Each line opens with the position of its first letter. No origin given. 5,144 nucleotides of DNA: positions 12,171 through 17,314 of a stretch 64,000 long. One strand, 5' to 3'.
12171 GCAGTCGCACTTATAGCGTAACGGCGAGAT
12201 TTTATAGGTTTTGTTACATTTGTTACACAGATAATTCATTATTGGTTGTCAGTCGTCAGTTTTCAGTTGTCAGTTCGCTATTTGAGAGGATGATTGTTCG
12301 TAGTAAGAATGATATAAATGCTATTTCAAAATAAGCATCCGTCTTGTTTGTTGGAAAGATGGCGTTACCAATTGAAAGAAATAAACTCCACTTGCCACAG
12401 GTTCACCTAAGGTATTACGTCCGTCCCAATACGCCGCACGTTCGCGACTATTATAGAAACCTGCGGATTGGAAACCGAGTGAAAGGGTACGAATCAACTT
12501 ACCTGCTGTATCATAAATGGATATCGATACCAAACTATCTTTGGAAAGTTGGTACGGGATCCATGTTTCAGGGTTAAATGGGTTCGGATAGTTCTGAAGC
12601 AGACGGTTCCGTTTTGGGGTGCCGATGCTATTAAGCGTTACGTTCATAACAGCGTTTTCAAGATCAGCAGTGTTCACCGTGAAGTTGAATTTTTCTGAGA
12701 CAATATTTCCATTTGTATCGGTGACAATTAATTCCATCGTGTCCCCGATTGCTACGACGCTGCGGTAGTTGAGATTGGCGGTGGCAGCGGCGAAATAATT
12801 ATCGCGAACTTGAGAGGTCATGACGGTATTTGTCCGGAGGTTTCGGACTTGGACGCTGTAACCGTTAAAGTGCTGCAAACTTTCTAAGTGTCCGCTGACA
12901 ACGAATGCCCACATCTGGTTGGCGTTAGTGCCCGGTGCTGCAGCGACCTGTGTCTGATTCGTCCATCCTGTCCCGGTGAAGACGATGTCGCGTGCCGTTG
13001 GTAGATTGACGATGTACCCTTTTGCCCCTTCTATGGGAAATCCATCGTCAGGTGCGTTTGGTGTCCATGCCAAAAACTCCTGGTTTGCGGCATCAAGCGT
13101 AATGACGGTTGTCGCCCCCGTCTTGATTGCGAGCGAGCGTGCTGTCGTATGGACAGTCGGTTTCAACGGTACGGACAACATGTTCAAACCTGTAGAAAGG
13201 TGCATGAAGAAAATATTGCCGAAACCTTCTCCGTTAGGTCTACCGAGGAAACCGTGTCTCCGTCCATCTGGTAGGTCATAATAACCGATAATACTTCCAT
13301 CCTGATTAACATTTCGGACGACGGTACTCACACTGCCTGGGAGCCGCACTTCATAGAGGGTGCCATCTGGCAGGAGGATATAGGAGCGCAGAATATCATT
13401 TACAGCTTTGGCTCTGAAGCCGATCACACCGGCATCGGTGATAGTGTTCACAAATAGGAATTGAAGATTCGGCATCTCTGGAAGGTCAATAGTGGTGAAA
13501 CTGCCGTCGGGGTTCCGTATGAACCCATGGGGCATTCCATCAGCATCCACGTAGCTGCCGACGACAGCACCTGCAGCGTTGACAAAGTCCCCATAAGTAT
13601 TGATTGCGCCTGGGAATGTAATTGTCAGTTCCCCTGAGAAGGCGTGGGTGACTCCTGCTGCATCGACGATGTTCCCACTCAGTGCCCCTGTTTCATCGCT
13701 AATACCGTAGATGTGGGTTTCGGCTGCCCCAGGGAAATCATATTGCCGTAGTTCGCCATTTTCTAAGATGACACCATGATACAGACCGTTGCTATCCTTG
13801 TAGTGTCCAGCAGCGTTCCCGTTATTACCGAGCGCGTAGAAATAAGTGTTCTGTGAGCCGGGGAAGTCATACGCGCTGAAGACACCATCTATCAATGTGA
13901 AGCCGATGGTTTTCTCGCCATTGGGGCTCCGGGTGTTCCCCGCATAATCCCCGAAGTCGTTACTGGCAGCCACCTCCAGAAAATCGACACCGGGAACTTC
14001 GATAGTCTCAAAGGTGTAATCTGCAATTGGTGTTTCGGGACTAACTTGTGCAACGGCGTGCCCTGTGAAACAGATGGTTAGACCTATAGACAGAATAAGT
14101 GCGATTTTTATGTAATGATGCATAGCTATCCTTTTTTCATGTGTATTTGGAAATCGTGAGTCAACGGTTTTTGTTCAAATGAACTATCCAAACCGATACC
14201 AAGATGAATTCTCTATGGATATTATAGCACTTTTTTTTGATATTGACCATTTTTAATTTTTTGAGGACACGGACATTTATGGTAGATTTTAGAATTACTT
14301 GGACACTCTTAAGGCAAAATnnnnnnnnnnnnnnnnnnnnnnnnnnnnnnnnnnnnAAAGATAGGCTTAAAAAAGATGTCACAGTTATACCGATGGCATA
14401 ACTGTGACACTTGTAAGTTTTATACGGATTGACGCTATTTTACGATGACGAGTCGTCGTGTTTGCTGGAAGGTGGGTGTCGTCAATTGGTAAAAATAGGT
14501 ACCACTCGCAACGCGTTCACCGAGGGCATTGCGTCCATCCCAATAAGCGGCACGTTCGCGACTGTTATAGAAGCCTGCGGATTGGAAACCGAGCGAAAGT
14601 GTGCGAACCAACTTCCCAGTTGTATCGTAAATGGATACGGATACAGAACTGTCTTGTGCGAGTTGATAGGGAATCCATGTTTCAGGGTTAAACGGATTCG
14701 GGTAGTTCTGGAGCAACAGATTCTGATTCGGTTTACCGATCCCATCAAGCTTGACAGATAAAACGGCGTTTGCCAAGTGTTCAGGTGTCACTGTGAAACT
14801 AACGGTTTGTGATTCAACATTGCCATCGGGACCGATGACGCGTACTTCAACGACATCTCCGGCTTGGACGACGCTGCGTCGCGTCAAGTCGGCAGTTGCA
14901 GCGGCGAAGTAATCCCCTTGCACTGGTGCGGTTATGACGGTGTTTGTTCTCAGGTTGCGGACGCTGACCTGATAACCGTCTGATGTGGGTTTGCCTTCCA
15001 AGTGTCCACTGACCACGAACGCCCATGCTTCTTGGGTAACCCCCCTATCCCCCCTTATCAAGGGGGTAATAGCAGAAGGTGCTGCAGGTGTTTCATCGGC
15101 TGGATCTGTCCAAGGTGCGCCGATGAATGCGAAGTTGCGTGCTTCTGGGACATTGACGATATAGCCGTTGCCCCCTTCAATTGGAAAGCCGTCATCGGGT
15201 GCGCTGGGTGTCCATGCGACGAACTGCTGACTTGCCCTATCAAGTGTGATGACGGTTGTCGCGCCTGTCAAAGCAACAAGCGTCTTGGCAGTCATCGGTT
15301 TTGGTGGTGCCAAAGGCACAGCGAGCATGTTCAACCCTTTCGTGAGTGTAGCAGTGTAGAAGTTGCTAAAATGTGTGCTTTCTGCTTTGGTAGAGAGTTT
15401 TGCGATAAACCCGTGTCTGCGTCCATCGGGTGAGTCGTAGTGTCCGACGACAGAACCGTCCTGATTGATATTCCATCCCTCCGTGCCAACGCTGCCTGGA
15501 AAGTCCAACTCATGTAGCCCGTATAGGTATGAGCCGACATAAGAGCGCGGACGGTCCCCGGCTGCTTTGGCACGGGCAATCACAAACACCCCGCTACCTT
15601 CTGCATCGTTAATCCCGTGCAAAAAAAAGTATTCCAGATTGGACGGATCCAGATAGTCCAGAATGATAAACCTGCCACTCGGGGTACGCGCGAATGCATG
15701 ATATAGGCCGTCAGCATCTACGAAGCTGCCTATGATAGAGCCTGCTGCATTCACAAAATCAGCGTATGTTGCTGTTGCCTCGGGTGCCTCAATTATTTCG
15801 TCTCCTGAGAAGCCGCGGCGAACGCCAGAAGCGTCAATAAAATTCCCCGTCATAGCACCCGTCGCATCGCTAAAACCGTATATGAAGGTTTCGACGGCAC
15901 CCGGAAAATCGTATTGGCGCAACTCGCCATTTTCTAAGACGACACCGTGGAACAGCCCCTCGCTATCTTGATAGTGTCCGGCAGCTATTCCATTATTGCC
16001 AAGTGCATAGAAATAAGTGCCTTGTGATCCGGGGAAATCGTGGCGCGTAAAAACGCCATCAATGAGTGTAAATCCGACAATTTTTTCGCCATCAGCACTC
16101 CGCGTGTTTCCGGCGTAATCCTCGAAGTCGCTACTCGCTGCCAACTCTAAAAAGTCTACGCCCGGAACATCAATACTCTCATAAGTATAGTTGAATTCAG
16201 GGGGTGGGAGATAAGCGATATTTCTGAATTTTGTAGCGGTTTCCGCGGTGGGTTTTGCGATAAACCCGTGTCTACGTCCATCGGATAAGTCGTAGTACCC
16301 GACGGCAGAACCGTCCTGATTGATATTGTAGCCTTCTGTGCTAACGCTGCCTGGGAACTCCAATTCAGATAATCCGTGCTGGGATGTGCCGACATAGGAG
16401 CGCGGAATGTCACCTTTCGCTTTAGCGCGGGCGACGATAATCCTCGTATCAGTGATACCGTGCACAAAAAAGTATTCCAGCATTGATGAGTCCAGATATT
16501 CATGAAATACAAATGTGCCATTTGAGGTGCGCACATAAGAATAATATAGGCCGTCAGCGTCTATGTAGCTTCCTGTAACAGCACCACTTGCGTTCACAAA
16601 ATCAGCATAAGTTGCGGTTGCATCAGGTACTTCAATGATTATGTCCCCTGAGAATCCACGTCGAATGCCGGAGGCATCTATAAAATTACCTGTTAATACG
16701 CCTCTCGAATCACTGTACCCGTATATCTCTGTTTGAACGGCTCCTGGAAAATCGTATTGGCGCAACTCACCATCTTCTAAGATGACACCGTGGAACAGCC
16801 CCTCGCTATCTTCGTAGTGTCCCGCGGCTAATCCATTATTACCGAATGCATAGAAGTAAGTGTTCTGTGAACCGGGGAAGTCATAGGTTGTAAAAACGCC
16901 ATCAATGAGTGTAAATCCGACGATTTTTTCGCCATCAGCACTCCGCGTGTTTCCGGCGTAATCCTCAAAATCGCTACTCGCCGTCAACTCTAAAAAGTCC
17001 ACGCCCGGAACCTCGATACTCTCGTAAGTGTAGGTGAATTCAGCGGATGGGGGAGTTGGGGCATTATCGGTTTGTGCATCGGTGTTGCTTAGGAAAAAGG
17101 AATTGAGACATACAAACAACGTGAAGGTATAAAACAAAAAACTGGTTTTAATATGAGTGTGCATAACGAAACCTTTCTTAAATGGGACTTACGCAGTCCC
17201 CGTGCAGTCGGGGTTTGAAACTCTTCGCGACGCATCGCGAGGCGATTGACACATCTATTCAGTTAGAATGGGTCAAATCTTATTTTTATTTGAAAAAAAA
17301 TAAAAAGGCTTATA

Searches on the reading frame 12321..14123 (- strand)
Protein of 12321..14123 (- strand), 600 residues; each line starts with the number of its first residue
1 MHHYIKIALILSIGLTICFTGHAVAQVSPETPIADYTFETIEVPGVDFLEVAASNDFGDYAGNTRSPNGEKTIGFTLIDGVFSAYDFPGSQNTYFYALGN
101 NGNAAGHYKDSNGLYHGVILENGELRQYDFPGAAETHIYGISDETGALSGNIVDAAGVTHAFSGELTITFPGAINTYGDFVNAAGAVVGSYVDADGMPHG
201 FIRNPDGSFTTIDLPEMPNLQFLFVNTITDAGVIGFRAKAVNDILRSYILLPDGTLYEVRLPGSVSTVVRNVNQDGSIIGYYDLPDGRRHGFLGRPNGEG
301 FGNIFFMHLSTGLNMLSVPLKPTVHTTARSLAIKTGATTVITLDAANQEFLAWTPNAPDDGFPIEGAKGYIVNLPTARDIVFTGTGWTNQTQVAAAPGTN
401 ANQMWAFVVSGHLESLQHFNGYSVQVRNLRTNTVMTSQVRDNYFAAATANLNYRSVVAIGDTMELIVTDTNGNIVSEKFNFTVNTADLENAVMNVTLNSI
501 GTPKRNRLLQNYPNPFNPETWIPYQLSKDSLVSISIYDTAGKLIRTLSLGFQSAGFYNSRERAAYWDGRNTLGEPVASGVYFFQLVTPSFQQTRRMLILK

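Call 84: search_protein_families(library=pfam, proteins=[window:12321-14123:-], max_evalue=0.00001)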
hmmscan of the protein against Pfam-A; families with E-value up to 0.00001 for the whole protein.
window:12321-14123:- (600 aa): 1 family
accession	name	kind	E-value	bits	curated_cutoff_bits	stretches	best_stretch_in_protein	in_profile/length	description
PF13860.13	FlgD_ig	-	3.5e-09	37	27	1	531-585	24-73/79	FlgD Ig-like domain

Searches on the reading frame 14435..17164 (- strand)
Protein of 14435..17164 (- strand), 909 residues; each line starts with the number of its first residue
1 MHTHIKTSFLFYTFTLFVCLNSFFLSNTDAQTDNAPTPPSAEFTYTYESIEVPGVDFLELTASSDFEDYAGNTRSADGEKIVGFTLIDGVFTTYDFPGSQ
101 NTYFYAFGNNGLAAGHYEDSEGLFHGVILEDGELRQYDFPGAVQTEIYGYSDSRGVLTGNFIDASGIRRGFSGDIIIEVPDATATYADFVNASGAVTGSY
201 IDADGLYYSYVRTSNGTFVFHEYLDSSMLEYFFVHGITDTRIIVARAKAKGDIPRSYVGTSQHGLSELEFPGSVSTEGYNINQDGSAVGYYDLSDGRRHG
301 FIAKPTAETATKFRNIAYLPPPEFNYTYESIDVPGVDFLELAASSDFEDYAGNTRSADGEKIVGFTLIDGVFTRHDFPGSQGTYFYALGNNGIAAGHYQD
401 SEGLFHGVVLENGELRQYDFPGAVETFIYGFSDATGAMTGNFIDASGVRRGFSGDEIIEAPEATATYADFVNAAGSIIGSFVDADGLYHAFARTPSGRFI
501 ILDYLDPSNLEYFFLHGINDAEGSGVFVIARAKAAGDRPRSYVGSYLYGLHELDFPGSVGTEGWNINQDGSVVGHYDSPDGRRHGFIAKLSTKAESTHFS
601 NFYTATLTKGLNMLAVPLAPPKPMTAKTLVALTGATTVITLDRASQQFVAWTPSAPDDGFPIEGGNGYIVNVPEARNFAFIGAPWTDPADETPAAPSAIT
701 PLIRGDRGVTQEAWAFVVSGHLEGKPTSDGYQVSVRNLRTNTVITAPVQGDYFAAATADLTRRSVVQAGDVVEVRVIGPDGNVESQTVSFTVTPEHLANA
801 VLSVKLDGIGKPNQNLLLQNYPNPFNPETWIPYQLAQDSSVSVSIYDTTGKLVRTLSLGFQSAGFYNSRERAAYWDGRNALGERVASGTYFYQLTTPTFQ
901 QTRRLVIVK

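Call 84: search_protein_families(library=pfam, proteins=[window:14435-17164:-], max_evalue=0.00001)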
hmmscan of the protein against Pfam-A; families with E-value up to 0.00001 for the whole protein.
window:14435-17164:- (909 aa): 2 families
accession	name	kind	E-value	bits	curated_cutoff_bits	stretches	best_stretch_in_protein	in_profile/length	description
PF13860.13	FlgD_ig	-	6.6e-10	39.3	27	1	835-895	18-74/79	FlgD Ig-like domain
PF18962.6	Por_Secre_tail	-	9.5e-06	26.3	27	0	821-907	2-75/75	Secretion system C-terminal sorting domain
